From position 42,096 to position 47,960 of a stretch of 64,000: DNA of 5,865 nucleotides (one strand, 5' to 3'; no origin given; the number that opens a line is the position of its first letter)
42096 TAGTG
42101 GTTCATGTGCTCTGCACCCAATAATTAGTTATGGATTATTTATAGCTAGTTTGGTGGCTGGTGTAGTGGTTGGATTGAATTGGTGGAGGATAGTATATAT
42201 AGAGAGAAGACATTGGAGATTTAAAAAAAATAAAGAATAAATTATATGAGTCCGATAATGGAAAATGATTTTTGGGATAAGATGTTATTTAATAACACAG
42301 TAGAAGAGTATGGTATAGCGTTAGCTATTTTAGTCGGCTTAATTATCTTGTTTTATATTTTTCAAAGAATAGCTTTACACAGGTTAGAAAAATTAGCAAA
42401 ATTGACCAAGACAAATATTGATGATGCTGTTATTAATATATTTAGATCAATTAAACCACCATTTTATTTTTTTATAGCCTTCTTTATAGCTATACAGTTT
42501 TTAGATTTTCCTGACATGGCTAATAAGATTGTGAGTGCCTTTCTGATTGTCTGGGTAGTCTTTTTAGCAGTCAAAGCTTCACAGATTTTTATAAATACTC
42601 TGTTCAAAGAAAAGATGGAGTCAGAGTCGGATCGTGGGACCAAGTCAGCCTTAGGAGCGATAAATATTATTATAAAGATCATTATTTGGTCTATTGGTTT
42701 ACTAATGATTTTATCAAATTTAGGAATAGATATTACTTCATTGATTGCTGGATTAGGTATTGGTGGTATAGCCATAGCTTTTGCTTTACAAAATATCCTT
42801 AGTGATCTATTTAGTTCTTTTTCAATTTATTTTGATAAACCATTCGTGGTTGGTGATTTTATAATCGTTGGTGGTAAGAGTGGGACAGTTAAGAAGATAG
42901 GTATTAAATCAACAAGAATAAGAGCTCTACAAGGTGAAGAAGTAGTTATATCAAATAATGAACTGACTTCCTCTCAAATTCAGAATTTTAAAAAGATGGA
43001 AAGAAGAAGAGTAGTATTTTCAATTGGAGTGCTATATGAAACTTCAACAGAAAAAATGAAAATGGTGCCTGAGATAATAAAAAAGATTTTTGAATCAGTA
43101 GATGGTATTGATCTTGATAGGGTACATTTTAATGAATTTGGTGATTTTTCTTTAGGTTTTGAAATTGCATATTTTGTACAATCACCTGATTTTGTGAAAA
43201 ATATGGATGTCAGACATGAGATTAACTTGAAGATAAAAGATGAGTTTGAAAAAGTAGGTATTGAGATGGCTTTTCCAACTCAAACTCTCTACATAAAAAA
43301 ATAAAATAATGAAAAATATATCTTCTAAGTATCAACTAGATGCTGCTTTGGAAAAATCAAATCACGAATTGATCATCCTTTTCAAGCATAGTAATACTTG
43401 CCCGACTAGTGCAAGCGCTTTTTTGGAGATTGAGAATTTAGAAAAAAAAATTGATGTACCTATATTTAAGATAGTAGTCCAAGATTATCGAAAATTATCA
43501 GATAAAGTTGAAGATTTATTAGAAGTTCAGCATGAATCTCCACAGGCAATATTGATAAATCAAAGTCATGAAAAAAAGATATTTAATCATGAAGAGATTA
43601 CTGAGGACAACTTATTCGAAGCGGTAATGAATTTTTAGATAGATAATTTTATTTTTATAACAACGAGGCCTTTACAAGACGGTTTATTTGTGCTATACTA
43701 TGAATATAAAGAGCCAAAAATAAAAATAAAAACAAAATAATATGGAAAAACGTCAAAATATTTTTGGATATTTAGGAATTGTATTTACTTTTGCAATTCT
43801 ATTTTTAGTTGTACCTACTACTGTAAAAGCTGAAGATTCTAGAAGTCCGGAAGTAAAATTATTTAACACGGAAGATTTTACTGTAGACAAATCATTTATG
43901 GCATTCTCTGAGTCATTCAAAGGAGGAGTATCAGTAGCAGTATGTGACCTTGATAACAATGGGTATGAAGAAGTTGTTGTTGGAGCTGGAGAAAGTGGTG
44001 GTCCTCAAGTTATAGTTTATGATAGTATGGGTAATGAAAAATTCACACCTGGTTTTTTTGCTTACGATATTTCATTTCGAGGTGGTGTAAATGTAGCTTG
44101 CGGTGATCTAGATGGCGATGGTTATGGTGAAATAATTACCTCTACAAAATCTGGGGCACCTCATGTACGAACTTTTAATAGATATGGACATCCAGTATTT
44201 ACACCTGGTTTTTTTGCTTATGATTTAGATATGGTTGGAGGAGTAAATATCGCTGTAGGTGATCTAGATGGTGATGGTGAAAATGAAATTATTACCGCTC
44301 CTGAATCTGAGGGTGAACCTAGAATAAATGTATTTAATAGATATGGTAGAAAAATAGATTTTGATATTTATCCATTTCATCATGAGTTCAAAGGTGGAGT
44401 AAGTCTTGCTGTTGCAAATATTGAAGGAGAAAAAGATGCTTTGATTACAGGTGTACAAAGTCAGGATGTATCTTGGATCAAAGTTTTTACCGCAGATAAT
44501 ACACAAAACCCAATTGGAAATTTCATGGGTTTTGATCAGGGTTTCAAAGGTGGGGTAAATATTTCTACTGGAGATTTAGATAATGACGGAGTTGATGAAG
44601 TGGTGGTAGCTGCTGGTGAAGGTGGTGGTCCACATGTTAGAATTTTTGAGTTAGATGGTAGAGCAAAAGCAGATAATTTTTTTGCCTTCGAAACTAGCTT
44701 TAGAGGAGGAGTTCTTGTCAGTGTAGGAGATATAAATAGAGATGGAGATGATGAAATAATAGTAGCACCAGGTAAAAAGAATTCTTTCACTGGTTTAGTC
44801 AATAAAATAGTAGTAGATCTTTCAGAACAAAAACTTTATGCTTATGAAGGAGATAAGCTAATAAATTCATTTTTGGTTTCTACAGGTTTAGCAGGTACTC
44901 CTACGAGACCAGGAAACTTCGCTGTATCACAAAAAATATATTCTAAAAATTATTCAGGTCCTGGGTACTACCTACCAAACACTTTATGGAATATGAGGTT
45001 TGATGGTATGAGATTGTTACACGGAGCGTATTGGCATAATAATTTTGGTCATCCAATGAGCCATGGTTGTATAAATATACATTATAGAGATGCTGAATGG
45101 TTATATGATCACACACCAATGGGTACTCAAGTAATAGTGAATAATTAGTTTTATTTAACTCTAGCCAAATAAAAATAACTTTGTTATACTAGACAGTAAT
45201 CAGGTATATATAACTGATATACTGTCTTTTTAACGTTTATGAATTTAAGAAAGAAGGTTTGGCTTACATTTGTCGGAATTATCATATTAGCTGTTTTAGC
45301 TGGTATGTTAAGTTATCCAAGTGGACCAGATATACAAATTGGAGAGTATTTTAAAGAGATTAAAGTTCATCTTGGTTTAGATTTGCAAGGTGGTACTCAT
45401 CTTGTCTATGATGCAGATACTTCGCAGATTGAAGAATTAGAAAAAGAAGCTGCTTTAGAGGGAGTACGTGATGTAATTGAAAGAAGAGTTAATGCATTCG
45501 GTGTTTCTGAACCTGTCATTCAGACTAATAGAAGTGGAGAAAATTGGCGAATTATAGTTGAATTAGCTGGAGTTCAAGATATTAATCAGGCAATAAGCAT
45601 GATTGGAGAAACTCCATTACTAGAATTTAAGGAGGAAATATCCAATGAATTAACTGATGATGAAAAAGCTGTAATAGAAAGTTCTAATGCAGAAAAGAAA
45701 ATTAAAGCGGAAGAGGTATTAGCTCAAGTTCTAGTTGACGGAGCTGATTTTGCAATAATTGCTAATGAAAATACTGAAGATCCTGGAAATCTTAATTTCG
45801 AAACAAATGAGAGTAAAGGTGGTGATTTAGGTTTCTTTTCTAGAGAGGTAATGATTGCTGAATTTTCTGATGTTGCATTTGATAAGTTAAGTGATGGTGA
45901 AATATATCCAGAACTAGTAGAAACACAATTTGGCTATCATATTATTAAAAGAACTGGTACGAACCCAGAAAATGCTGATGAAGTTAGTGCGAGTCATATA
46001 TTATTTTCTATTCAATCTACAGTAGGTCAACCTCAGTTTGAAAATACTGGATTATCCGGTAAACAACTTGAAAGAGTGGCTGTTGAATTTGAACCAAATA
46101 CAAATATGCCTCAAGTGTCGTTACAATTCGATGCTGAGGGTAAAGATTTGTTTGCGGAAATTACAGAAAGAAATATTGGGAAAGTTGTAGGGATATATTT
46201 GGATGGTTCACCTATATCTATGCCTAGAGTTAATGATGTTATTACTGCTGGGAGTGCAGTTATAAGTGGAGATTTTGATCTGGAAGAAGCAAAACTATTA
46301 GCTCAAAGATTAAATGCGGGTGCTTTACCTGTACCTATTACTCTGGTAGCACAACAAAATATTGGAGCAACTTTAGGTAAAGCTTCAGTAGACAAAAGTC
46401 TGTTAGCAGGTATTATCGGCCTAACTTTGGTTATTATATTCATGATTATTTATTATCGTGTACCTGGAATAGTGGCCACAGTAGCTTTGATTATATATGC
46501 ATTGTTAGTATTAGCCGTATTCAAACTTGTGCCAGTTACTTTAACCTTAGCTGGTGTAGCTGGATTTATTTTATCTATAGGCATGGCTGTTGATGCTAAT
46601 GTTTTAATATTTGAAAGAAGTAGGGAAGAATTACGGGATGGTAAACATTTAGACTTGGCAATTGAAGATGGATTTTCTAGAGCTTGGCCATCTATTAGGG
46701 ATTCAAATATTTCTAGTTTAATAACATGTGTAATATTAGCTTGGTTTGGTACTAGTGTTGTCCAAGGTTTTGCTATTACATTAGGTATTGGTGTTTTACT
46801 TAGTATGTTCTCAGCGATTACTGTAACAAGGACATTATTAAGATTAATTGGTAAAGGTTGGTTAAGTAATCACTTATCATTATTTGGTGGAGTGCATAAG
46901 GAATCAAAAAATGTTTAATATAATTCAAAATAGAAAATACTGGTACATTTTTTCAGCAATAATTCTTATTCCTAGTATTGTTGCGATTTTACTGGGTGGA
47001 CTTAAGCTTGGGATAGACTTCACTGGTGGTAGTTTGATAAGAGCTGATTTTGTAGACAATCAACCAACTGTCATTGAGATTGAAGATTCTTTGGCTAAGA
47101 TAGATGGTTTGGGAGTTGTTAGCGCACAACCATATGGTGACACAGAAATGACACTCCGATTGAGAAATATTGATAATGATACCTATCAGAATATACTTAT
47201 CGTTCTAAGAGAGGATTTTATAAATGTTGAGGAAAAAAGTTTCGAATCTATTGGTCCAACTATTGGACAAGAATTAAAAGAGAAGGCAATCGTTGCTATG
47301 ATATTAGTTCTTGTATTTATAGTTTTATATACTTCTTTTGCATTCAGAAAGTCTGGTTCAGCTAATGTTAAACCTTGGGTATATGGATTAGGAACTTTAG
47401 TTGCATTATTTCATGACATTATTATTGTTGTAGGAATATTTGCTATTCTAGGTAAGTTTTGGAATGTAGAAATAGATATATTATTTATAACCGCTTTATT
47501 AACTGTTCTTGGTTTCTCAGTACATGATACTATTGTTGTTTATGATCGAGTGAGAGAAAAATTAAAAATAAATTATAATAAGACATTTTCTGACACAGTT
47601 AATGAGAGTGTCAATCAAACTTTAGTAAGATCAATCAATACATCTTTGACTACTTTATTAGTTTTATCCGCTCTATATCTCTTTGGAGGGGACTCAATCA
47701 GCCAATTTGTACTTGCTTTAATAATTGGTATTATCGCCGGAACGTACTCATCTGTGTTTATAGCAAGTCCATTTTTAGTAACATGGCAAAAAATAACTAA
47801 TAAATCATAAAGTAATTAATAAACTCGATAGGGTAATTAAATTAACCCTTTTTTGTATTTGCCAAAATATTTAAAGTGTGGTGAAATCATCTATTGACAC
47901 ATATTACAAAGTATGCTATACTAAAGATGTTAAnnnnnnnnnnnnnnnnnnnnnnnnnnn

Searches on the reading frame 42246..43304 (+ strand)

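Call 11: search_protein_families(library=pfam, proteins=[window:42246-43304:+], max_evalue=0.01)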
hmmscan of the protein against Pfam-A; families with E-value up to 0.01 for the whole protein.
window:42246-43304:+ (352 aa): 3 families
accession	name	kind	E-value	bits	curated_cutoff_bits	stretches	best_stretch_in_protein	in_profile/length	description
PF00924.24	MS_channel_2nd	-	1.4e-20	73.6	20.2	1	183-249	1-67/68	Mechanosensitive ion channel, beta-domain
PF21082.3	MS_channel_3rd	-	1.4e-15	57.9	21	1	256-341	1-88/88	Mechanosensitive ion channel MscS, C-terminal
PF21088.3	MS_channel_1st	-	2.7e-12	46.8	23.1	1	142-182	2-42/42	Mechanosensitive ion channel, transmembrane helices 2/3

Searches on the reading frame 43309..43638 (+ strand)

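Call 11: search_protein_families(library=pfam, proteins=[window:43309-43638:+], max_evalue=0.01)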
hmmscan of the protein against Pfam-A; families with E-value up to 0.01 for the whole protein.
window:43309-43638:+ (109 aa): 1 family
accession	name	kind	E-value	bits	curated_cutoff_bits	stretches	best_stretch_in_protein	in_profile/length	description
PF11009.14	BrxC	-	1.6e-22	79.8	24.2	1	2-102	1-102/102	Monothiol bacilliredoxin BrxC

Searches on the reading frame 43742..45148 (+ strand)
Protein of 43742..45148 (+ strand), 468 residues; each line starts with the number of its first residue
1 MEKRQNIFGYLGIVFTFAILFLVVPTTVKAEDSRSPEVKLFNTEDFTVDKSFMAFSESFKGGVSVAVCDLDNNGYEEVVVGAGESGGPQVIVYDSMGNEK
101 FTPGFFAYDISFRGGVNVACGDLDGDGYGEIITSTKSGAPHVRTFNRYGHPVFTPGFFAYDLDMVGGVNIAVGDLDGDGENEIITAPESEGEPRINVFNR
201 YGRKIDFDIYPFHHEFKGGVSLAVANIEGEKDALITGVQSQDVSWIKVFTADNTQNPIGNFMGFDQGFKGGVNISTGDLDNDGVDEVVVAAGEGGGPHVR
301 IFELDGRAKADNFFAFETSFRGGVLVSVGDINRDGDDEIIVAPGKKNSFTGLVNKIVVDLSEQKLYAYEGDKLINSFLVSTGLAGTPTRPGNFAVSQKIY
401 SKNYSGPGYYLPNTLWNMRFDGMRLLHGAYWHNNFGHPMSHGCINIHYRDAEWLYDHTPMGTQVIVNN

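Call 11: search_protein_families(library=pfam, proteins=[window:43742-45148:+], max_evalue=0.01)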
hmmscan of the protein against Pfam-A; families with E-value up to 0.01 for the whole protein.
window:43742-45148:+ (468 aa): 6 families
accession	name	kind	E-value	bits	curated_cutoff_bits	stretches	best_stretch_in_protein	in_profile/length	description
PF03734.19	YkuD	-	2e-21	77.6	23.4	1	355-466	3-146/146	L,D-transpeptidase catalytic domain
PF01839.29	FG-GAP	-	2e-20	72.7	22.1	4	62-86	2-26/37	FG-GAP repeat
PF13517.12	FG-GAP_3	-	5.3e-16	59.4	26.9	2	69-132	1-60/61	FG-GAP-like repeat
PF25292.1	Beta-prop_CGLA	-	1.5e-05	25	26.8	0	274-294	34-54/316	Lambda-carrageenase beta-propeller domain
PF23743.1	Beta-prop_BBS7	-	0.00011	22.1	27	0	56-138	214-292/299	BBS7 beta-propeller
PF14783.12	BBS2_Mid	-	0.00094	19.7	27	0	170-188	2-20/108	Ciliary BBSome complex subunit 2, middle region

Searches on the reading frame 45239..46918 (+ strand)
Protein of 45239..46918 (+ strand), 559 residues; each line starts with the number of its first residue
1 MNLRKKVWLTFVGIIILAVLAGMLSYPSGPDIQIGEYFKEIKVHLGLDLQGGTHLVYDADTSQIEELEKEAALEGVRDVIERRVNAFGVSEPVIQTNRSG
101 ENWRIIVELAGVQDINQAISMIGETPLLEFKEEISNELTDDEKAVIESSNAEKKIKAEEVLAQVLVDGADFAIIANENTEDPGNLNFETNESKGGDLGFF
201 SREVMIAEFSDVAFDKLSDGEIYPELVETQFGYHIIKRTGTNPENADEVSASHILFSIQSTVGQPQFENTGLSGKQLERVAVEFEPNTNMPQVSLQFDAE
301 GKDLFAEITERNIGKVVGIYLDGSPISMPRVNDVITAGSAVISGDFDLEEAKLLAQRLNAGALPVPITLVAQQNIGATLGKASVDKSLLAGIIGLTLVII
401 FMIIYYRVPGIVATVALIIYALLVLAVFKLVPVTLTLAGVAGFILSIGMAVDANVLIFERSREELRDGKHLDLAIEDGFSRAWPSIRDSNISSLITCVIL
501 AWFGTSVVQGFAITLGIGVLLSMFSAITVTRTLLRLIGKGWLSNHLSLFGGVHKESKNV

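Call 38: search_protein_families(library=pfam, proteins=[window:45239-46918:+], max_evalue=0.01)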
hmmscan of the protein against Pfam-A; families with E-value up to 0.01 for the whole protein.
window:45239-46918:+ (559 aa): 10 families
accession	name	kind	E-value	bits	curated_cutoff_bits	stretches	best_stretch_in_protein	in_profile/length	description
PF22599.2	SecDF_P1_head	-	7.3e-26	90.7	27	1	270-365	19-114/114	SecDF, P1 head subdomain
PF21760.3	SecD_1st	-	2.9e-18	65.5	27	1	75-132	3-57/60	Protein translocase subunit SecDF, P1 domain, N-terminal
PF13616.12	Rotamase_3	-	1.3e-15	58.4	22.5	1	147-239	30-113/116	PPIC-type PPIASE domain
PF02355.23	SecD_SecF_C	-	6.8e-14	52.2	20.5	1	370-538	16-187/189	Protein export membrane protein SecD/SecF, C-terminal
PF00639.27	Rotamase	-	1.1e-12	49.2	21.7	1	147-239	12-96/97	PPIC-type PPIASE domain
PF03176.21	MMPL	-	2.5e-12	46.9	20.5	1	376-541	134-307/333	MMPL family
PF07549.19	Sec_GG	-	0.0005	20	20.3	1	43-62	8-27/28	SecD/SecF GG Motif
PF13145.12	Rotamase_2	-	0.0008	20.6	27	1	147-245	26-112/121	PPIC-type PPIASE domain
PF12349.14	Sterol-sensing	-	0.0081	16.5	22.3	1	411-537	13-136/153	Sterol-sensing domain of SREBP cleavage-activation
PF00873.25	ACR_tran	-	0.0083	14.3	28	0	383-531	332-483/1021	AcrB/AcrD/AcrF family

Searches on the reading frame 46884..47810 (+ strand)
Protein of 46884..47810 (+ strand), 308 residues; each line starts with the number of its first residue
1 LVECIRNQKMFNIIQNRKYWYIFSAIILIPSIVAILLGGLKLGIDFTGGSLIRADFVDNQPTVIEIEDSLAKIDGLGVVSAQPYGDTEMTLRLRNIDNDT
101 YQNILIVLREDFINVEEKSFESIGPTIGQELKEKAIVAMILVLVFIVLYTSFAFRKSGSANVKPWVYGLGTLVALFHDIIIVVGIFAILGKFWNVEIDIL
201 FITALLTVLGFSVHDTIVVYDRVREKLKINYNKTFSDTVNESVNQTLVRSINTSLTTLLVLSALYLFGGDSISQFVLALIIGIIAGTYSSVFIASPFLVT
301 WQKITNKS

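Call 38: search_protein_families(library=pfam, proteins=[window:46884-47810:+], max_evalue=0.01)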
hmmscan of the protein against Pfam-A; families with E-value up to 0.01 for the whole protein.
window:46884-47810:+ (308 aa): 3 families
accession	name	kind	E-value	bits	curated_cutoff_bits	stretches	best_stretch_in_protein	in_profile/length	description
PF02355.23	SecD_SecF_C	-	3.2e-58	196.7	20.5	1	113-303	11-188/189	Protein export membrane protein SecD/SecF, C-terminal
PF07549.19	Sec_GG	-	6.3e-05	22.8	20.3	1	38-53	6-21/28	SecD/SecF GG Motif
PF04956.18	TrbC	-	0.0076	16.9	27.9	0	133-190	8-63/98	TrbC/VIRB2 pilin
